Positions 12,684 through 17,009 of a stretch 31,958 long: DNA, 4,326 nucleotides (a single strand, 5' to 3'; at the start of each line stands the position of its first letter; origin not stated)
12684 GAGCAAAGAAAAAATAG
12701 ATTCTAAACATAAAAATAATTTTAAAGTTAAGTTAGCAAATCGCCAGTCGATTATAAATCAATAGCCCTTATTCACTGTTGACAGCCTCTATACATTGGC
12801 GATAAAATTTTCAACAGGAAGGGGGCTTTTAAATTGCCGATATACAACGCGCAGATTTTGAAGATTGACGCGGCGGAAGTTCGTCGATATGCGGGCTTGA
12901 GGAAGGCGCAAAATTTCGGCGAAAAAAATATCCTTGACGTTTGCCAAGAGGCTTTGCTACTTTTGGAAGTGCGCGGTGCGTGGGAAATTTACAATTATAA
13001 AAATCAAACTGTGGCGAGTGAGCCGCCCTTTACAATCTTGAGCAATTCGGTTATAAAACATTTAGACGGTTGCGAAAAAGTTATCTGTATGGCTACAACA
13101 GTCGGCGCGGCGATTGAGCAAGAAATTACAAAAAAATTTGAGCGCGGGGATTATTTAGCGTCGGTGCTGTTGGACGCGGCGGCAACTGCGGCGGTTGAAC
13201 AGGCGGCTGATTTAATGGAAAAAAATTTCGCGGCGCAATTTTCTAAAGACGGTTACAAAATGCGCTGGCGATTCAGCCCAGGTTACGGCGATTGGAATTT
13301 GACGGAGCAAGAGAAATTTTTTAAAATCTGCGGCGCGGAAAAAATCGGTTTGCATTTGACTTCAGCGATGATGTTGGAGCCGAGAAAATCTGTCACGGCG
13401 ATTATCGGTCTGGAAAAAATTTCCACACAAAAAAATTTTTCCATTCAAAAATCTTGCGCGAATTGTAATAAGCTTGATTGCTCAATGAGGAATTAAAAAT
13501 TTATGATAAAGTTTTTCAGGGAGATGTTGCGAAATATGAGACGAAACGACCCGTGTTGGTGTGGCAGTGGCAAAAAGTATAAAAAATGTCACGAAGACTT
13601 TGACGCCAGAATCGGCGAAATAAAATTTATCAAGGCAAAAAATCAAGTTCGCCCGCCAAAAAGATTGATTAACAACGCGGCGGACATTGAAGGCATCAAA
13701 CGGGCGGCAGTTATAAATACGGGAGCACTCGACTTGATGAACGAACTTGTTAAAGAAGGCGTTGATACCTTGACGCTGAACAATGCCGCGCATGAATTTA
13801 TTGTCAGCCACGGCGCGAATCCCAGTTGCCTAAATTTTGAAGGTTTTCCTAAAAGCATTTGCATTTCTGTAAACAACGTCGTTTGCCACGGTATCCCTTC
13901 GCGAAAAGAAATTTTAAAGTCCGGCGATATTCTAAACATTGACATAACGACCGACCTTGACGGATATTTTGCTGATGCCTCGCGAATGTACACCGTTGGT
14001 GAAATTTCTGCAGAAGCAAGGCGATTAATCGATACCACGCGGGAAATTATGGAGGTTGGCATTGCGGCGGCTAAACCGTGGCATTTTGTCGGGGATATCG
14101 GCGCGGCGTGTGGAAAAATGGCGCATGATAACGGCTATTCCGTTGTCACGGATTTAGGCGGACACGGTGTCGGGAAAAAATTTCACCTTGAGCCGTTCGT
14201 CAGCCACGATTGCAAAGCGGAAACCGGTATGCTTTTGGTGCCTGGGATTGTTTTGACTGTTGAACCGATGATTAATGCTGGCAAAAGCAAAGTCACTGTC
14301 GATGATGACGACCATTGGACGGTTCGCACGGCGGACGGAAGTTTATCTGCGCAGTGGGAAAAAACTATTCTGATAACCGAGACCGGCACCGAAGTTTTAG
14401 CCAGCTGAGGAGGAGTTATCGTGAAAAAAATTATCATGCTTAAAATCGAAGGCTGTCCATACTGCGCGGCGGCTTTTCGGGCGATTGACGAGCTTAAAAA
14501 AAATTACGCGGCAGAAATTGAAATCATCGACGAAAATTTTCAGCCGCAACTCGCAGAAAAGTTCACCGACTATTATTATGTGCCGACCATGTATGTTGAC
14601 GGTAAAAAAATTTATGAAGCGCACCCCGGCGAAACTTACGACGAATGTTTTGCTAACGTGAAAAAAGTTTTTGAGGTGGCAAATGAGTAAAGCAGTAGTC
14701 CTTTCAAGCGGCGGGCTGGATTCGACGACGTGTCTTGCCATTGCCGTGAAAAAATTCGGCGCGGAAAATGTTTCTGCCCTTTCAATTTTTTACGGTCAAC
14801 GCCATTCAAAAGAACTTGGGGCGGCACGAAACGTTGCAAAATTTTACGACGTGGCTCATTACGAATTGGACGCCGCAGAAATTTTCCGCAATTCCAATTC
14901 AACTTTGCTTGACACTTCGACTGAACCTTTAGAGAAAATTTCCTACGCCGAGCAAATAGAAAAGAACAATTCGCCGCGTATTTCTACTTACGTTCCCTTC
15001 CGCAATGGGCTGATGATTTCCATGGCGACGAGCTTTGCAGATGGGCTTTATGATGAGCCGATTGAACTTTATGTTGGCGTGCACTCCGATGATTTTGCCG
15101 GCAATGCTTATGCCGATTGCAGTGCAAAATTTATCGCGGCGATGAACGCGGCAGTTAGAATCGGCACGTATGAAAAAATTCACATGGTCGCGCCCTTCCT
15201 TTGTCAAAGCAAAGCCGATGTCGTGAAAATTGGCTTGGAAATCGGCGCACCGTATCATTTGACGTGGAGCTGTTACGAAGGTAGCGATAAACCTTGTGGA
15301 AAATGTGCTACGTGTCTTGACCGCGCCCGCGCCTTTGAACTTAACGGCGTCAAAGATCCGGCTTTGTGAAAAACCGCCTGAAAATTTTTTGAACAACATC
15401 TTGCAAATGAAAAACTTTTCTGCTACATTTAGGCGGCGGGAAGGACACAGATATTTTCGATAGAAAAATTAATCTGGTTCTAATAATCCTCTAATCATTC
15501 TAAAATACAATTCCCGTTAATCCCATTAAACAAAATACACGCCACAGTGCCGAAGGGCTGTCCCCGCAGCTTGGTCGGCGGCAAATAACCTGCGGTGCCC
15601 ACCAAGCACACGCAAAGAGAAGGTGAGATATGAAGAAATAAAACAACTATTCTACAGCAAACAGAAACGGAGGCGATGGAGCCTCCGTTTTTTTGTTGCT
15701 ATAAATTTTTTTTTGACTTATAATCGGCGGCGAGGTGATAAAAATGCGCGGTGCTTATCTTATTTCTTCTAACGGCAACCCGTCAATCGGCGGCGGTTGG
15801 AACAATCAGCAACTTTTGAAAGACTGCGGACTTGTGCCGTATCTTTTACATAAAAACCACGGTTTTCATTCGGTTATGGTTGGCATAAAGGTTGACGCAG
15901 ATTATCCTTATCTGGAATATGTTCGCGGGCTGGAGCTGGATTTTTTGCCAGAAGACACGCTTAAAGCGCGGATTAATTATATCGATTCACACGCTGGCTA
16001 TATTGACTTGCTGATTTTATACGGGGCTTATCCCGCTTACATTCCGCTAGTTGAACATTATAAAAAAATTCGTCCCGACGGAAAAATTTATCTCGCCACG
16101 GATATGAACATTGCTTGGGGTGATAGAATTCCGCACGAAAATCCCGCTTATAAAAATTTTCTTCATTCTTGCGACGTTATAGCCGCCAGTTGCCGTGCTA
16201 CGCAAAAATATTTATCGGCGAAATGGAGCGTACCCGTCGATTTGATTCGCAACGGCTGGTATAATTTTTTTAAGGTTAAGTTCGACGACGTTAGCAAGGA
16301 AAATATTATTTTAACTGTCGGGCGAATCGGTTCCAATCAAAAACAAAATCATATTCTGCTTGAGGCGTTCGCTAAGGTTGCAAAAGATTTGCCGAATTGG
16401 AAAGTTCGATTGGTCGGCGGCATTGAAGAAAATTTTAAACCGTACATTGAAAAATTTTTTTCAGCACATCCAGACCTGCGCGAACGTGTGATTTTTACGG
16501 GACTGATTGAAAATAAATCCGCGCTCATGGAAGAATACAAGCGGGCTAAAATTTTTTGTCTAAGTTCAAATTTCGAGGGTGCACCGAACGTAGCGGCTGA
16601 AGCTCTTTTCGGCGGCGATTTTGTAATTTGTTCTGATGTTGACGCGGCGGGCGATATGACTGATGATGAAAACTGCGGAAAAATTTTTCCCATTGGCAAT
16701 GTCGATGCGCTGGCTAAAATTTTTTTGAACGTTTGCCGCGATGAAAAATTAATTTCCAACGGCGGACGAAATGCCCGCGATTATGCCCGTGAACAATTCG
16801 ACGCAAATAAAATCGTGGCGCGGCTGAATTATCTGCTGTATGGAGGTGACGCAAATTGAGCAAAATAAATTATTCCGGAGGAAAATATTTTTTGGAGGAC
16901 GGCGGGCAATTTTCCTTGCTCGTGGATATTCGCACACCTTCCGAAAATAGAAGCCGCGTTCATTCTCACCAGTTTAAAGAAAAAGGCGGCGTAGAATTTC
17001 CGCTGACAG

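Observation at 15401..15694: Stand-alone promoter-to-terminator transcript of about 260 nt with a pseudoknot-forming core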

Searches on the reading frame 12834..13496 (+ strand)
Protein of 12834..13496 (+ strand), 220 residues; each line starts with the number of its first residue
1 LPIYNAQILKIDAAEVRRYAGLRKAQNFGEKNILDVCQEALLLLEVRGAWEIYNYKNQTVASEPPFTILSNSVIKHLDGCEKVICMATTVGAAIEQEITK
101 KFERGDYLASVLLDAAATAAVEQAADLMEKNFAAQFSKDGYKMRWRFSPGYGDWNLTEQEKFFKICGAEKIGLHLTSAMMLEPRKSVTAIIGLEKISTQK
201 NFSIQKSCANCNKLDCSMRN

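Call 8: search_protein_families(library=pfam, proteins=[window:12834-13496:+])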
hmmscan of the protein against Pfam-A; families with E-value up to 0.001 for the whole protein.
window:12834-13496:+ (220 aa): 1 family
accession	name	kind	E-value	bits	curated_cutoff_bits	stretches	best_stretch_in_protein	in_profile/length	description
PF02965.22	Met_synt_B12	-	7.1e-08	32.6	25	1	51-197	89-252/273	Vitamin B12 dependent methionine synthase, activation domain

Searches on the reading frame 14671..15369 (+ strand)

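Call 8: search_protein_families(library=pfam, proteins=[window:14671-15369:+])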
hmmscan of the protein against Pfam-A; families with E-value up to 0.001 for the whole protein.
window:14671-15369:+ (232 aa): 3 families
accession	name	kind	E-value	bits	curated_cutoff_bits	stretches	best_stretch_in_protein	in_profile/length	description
PF06508.19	QueC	-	1.5e-55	188.4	22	1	7-224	1-208/210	Queuosine biosynthesis protein QueC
PF02540.23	NAD_synthase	-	9.6e-07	28.6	21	1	6-93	19-97/242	NAD synthase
PF00733.27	Asn_synthase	-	6.1e-06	26.6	21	1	13-67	25-78/354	Asparagine synthase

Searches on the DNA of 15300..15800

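Call 4: search_rna_families(source=window, start=15300, end=15800, threshold=evalue, max_evalue=10, show_alignments=3)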
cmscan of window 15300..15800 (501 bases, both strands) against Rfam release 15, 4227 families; matches with E-value up to 10: 8.
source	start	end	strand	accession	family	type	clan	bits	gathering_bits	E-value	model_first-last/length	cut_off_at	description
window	15656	15745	-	RF02029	sraA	Gene; sRNA;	-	24.7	56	0.14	1-95/95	no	sraA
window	15657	15745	-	RF02059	STnc50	Gene; sRNA;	-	18.4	55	2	1-84/84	no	Salmonella enterica sRNA STnc40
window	15632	15741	+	RF01742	lactis-plasmid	Gene; sRNA;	-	17.3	70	4.9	1-106/106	no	lactis-plasmid RNA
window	15614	15702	+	RF00558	L20_leader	Cis-reg; leader;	-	16.3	58.7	1.5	1-127/127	no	Ribosomal protein L20 leader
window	15657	15758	+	RF01796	frnS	Gene; sRNA;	-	14.7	60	7.7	1-119/119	no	Fumarate/nitrate reductase regulator sRNA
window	15646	15735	-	RF02488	GlsR25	Gene; snRNA; snoRNA; HACA-box;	-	14.2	100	3.9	1-146/146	no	Small nucleolar RNA GlsR25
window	15386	15512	+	RF01432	snoR143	Gene; snRNA; snoRNA; HACA-box;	-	14.2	50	6.3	1-169/169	no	small nucleolar RNA snoR143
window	15378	15411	+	RF01669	P14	Gene; sRNA;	-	14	45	3.5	1-146/146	no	Pseudomonas sRNA P14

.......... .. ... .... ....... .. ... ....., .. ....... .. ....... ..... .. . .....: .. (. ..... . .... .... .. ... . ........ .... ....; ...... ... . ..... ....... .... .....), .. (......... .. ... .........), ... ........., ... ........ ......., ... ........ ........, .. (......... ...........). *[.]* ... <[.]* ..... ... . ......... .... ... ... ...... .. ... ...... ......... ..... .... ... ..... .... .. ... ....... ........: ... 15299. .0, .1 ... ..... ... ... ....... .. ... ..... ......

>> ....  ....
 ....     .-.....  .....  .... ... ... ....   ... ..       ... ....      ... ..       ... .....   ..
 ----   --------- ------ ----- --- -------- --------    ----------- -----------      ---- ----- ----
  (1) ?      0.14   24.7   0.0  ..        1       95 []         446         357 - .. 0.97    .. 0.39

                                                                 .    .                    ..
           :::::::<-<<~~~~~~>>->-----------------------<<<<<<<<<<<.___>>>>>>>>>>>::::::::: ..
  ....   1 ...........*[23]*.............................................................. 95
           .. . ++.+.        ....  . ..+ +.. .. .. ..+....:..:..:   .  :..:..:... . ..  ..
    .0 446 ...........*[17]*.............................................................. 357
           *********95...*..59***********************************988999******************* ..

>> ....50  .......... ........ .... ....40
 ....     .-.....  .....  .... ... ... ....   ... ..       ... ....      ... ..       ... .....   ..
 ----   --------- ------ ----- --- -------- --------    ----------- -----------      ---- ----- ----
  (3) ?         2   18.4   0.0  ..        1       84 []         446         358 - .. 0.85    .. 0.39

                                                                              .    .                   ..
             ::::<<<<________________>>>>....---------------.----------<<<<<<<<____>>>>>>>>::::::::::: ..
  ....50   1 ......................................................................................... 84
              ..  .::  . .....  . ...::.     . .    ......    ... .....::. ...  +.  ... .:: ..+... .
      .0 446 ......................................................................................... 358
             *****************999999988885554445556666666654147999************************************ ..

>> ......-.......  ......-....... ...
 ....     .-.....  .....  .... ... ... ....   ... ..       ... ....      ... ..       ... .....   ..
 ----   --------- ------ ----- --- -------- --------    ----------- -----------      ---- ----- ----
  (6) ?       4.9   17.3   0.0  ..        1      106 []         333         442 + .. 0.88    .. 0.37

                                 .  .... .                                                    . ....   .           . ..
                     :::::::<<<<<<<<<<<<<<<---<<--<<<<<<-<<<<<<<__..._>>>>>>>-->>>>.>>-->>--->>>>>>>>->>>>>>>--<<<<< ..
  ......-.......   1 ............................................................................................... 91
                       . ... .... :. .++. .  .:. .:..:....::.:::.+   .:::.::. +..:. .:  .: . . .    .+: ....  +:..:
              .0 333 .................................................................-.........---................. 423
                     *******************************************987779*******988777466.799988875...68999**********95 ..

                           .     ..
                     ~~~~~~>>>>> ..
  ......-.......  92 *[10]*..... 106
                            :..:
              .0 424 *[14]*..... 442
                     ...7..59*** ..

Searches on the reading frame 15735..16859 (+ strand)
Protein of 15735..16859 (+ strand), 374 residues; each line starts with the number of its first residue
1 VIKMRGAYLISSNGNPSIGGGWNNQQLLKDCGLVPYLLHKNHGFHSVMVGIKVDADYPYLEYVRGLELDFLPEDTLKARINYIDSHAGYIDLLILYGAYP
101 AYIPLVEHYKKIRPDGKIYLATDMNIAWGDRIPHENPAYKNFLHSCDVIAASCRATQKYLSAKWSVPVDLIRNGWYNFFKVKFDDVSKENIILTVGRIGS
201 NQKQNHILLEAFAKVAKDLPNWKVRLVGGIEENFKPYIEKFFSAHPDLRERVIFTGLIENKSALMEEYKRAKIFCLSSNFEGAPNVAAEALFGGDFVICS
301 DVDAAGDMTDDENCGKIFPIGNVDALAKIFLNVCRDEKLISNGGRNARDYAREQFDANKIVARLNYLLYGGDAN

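Call 8: search_protein_families(library=pfam, proteins=[window:15735-16859:+])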
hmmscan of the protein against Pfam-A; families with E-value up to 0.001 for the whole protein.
window:15735-16859:+ (374 aa): 2 families
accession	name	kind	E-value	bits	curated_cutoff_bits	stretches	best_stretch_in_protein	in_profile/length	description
PF00534.26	Glycos_transf_1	-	7e-23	81.5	26.4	1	185-348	11-170/172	Glycosyl transferases group 1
PF13692.12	Glyco_trans_1_4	-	2.7e-21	76.8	27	1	190-335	2-141/142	Glycosyl transferases group 1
